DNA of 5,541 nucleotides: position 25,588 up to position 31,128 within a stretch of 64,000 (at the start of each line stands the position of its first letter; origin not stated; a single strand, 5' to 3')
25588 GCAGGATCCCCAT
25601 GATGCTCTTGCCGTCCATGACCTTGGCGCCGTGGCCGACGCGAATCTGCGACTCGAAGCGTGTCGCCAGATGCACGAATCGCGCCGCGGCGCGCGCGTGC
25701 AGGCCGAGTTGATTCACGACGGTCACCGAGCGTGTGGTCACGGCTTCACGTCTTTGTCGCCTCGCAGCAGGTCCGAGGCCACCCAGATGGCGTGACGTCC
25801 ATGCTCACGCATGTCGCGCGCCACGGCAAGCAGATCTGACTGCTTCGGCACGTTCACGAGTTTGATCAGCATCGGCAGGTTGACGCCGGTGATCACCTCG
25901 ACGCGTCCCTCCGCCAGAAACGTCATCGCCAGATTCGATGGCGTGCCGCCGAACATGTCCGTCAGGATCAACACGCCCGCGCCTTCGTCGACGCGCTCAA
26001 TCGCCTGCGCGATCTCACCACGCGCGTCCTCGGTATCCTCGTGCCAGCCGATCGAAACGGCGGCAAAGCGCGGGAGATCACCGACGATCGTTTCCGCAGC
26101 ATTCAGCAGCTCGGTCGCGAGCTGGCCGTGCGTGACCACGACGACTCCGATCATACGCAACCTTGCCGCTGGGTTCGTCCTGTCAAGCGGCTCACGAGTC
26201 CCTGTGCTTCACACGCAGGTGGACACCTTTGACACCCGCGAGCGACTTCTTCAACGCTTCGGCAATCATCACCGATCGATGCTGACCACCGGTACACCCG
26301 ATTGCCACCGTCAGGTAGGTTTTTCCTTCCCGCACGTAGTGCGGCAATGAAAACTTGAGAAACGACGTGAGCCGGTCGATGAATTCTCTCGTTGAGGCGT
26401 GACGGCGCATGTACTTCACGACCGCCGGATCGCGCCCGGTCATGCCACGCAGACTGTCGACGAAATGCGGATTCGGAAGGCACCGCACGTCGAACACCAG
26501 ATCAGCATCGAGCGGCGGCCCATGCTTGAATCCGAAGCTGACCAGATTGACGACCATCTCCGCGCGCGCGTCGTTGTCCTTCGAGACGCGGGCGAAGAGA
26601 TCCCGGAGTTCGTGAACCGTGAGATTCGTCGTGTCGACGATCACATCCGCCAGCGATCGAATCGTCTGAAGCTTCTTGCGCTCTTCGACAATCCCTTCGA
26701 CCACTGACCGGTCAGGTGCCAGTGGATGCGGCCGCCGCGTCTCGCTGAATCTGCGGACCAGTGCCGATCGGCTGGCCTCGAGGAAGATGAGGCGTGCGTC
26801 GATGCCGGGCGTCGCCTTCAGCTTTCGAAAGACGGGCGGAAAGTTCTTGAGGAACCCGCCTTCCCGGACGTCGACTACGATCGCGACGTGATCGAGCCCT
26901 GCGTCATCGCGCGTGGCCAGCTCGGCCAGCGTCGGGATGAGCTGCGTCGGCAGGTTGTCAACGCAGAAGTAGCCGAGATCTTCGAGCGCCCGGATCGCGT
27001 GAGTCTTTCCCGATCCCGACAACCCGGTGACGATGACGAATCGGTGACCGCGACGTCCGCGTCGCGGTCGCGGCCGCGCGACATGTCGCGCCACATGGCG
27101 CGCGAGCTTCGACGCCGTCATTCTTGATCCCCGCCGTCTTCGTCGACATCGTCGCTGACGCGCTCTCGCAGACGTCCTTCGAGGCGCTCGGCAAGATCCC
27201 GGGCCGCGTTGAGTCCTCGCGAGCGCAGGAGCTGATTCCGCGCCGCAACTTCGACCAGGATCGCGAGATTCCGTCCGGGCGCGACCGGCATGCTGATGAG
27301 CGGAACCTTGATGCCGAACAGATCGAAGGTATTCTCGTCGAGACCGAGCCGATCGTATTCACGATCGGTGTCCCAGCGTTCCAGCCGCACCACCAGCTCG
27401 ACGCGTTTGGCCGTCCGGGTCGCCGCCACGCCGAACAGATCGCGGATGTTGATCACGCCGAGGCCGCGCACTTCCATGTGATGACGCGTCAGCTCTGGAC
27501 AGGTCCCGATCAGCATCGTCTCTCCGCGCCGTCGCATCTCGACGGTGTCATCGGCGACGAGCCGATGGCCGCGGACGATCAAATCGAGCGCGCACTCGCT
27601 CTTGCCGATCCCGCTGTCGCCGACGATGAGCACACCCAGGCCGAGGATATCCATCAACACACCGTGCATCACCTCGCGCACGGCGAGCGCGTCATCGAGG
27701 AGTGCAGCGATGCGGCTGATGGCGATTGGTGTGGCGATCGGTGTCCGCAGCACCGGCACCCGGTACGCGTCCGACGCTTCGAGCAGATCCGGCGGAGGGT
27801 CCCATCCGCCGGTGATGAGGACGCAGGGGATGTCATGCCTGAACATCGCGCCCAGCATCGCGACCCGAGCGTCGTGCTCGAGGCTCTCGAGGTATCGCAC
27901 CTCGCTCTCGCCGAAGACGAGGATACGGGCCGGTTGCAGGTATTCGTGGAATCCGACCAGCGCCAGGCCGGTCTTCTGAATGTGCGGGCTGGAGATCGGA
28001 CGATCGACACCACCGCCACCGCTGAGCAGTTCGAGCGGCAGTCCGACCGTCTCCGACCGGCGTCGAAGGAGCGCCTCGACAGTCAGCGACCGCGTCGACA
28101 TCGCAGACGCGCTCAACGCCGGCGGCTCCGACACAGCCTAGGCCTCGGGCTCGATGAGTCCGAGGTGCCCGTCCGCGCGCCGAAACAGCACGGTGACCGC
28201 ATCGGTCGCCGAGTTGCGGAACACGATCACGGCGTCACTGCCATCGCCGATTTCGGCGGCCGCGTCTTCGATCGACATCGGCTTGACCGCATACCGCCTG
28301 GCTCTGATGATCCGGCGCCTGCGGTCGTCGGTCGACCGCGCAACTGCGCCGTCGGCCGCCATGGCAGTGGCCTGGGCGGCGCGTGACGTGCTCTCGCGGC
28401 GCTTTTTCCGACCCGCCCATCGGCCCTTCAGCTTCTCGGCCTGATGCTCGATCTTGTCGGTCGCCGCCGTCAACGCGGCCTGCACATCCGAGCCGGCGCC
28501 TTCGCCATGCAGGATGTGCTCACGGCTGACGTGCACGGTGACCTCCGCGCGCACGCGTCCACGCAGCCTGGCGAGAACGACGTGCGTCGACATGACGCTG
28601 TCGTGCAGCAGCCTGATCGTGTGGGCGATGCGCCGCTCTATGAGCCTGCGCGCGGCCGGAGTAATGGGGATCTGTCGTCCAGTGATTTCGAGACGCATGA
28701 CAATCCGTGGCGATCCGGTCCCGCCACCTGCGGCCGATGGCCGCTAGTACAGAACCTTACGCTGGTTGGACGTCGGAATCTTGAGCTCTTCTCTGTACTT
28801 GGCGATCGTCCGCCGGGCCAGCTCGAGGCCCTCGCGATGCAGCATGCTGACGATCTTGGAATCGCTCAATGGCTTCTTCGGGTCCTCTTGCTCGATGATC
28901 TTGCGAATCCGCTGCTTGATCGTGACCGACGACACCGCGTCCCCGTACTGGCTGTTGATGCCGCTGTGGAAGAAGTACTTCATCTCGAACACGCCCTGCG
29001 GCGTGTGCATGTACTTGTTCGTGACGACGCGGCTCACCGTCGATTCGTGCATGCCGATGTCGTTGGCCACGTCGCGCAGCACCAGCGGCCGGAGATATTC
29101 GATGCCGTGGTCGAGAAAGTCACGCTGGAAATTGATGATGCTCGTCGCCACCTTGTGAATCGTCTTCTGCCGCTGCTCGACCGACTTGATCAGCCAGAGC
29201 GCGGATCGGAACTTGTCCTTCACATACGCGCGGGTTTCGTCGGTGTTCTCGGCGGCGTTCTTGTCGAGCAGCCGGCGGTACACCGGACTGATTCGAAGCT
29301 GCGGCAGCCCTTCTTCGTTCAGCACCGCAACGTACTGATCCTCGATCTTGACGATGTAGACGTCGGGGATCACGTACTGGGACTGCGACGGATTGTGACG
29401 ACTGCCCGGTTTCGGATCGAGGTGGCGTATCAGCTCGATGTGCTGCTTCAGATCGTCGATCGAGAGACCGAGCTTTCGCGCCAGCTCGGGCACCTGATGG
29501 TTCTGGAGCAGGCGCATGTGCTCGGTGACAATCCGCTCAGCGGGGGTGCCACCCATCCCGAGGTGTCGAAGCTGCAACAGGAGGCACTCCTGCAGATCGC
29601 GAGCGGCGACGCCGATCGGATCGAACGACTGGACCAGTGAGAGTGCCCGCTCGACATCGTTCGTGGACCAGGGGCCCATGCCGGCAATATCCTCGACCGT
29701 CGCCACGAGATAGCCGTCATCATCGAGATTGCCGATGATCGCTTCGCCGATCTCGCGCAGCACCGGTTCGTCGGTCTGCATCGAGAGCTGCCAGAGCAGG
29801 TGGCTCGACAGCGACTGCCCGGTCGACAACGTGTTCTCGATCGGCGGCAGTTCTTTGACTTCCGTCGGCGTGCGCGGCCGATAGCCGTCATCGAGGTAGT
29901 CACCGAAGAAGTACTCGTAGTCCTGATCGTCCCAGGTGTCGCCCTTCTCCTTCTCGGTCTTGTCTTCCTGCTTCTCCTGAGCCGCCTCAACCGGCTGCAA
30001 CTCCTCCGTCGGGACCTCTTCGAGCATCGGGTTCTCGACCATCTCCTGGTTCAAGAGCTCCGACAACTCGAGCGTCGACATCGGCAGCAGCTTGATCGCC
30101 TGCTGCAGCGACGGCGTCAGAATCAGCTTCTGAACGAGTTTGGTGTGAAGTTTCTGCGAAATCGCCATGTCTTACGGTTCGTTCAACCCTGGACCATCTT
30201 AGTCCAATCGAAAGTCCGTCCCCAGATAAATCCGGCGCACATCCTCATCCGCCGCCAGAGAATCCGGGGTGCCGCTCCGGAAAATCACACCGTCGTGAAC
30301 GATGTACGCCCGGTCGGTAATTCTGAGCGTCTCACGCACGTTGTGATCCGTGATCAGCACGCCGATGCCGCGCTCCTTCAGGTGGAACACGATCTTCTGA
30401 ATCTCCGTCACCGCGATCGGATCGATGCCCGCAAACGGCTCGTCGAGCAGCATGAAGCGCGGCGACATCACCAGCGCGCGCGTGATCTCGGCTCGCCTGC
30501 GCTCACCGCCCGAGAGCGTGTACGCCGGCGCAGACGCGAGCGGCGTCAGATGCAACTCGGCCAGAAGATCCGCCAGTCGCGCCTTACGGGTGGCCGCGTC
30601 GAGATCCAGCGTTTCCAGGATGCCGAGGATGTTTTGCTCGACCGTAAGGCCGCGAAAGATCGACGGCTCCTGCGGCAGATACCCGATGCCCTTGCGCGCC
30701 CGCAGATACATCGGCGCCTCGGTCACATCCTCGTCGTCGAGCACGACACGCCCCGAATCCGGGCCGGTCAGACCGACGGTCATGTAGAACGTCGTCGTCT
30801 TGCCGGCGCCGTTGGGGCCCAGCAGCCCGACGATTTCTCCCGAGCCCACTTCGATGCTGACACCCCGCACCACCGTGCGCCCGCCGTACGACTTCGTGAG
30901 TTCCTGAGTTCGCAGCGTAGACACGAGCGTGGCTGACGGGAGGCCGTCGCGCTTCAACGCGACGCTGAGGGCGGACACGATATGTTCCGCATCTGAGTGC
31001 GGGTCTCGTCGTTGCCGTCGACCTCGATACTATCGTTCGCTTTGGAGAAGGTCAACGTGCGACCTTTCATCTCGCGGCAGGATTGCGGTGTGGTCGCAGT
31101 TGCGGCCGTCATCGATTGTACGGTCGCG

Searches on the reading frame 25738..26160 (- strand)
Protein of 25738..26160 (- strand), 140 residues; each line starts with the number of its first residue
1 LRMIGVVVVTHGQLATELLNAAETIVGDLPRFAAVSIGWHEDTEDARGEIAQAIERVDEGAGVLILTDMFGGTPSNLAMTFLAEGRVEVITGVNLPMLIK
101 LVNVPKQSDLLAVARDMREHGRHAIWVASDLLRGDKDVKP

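Call 50: search_protein_families(library=pfam, proteins=[window:25738-26160:-], max_evalue=0.00001)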
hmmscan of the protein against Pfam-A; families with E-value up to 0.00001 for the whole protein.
window:25738-26160:- (140 aa): 1 family
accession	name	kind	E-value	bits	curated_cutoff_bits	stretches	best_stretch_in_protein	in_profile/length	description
PF03610.21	EIIA-man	-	5.4e-27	94.7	21.4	1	5-112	1-110/116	PTS system fructose IIA component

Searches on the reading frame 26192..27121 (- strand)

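Call 50: search_protein_families(library=pfam, proteins=[window:26192-27121:-], max_evalue=0.00001)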
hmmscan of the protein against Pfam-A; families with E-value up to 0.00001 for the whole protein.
window:26192-27121:- (309 aa): 3 families
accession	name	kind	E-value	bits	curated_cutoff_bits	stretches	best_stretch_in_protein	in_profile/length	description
PF03668.21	RapZ-like_N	-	1.4e-47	161.8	25.4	1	28-178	3-152/158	RapZ-like N-terminal domain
PF22740.1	PapZ_C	-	2e-46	157.6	27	1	190-308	2-119/121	RapZ C-terminal domain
PF13671.12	AAA_33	-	5.8e-06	27.1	27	0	29-53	2-27/143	AAA domain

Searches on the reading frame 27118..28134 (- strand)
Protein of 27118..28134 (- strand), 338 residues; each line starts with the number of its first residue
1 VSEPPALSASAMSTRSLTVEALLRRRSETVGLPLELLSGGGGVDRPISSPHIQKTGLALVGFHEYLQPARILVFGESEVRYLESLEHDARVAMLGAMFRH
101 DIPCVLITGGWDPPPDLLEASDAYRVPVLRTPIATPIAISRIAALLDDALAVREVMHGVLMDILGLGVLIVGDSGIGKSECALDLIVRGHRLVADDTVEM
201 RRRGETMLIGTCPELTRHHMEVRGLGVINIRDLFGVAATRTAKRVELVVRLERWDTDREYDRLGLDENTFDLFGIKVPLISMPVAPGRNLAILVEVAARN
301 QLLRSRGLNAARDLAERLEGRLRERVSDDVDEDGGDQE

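Call 50: search_protein_families(library=pfam, proteins=[window:27118-28134:-], max_evalue=0.00001)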
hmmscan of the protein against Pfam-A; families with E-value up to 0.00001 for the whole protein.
window:27118-28134:- (338 aa): 2 families
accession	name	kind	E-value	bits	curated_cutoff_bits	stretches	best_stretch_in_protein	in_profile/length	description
PF07475.17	Hpr_kinase_C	-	8.4e-68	227.7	33.3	1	149-317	2-170/171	HPr Serine kinase C-terminal domain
PF02603.21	Hpr_kinase_N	-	7.2e-27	94.3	24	1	34-145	12-124/125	HPr Serine kinase N terminus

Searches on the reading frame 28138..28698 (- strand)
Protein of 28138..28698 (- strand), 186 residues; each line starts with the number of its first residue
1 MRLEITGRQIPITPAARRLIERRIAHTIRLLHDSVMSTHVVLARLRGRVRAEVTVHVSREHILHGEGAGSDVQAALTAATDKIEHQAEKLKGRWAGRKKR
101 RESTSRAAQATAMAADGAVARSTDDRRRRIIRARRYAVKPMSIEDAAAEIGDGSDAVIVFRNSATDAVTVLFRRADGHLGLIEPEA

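Call 50: search_protein_families(library=pfam, proteins=[window:28138-28698:-], max_evalue=0.00001)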
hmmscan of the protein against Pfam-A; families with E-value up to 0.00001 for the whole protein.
window:28138-28698:- (186 aa): 2 families
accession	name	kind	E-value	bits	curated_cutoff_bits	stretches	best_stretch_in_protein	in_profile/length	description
PF02482.25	Ribosomal_S30AE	-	6e-15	56.2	23.7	1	4-93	2-86/88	Sigma 54 modulation protein / S30EA ribosomal protein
PF16321.10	Ribosom_S30AE_C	-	7.6e-13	48.4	25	1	127-181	3-57/57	Sigma 54 modulation/S30EA ribosomal protein C terminus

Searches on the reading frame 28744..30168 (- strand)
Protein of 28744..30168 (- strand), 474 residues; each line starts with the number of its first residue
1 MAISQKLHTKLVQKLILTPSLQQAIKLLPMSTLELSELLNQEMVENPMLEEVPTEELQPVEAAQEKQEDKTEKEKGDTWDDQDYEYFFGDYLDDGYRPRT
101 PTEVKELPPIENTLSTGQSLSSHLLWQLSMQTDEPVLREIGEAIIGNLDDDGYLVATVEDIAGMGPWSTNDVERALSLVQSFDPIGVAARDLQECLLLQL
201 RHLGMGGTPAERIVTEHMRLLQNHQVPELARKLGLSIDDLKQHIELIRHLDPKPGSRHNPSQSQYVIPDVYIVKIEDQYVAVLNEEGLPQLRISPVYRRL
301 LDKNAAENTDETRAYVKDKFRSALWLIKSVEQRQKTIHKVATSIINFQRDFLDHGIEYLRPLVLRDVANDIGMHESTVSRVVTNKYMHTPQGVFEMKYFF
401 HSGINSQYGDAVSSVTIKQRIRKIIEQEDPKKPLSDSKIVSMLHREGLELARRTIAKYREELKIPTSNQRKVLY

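Call 51: search_protein_families(library=pfam, proteins=[window:28744-30168:-], max_evalue=0.00001)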
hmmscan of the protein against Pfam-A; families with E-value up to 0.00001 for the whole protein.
window:28744-30168:- (474 aa): 3 families
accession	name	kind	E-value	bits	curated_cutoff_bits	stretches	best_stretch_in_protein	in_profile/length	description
PF04552.19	Sigma54_DBD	-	7e-65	218.1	22.8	1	314-471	2-159/160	Sigma-54, DNA binding domain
PF04963.19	Sigma54_CBD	-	1.1e-60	205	22.9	1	110-297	2-185/185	Sigma-54 factor, core binding domain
PF00309.25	Sigma54_AID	-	7.1e-15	55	23.8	1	6-51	1-46/46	Sigma-54 factor, Activator interacting domain (AID)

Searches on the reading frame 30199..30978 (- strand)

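Call 51: search_protein_families(library=pfam, proteins=[window:30199-30978:-], max_evalue=0.00001)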
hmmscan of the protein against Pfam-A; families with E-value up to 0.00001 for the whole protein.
window:30199-30978:- (259 aa): 1 family
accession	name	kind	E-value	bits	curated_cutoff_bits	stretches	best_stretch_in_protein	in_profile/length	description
PF00005.33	ABC_tran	-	1.9e-33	116.4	25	1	38-183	2-137/137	ABC transporter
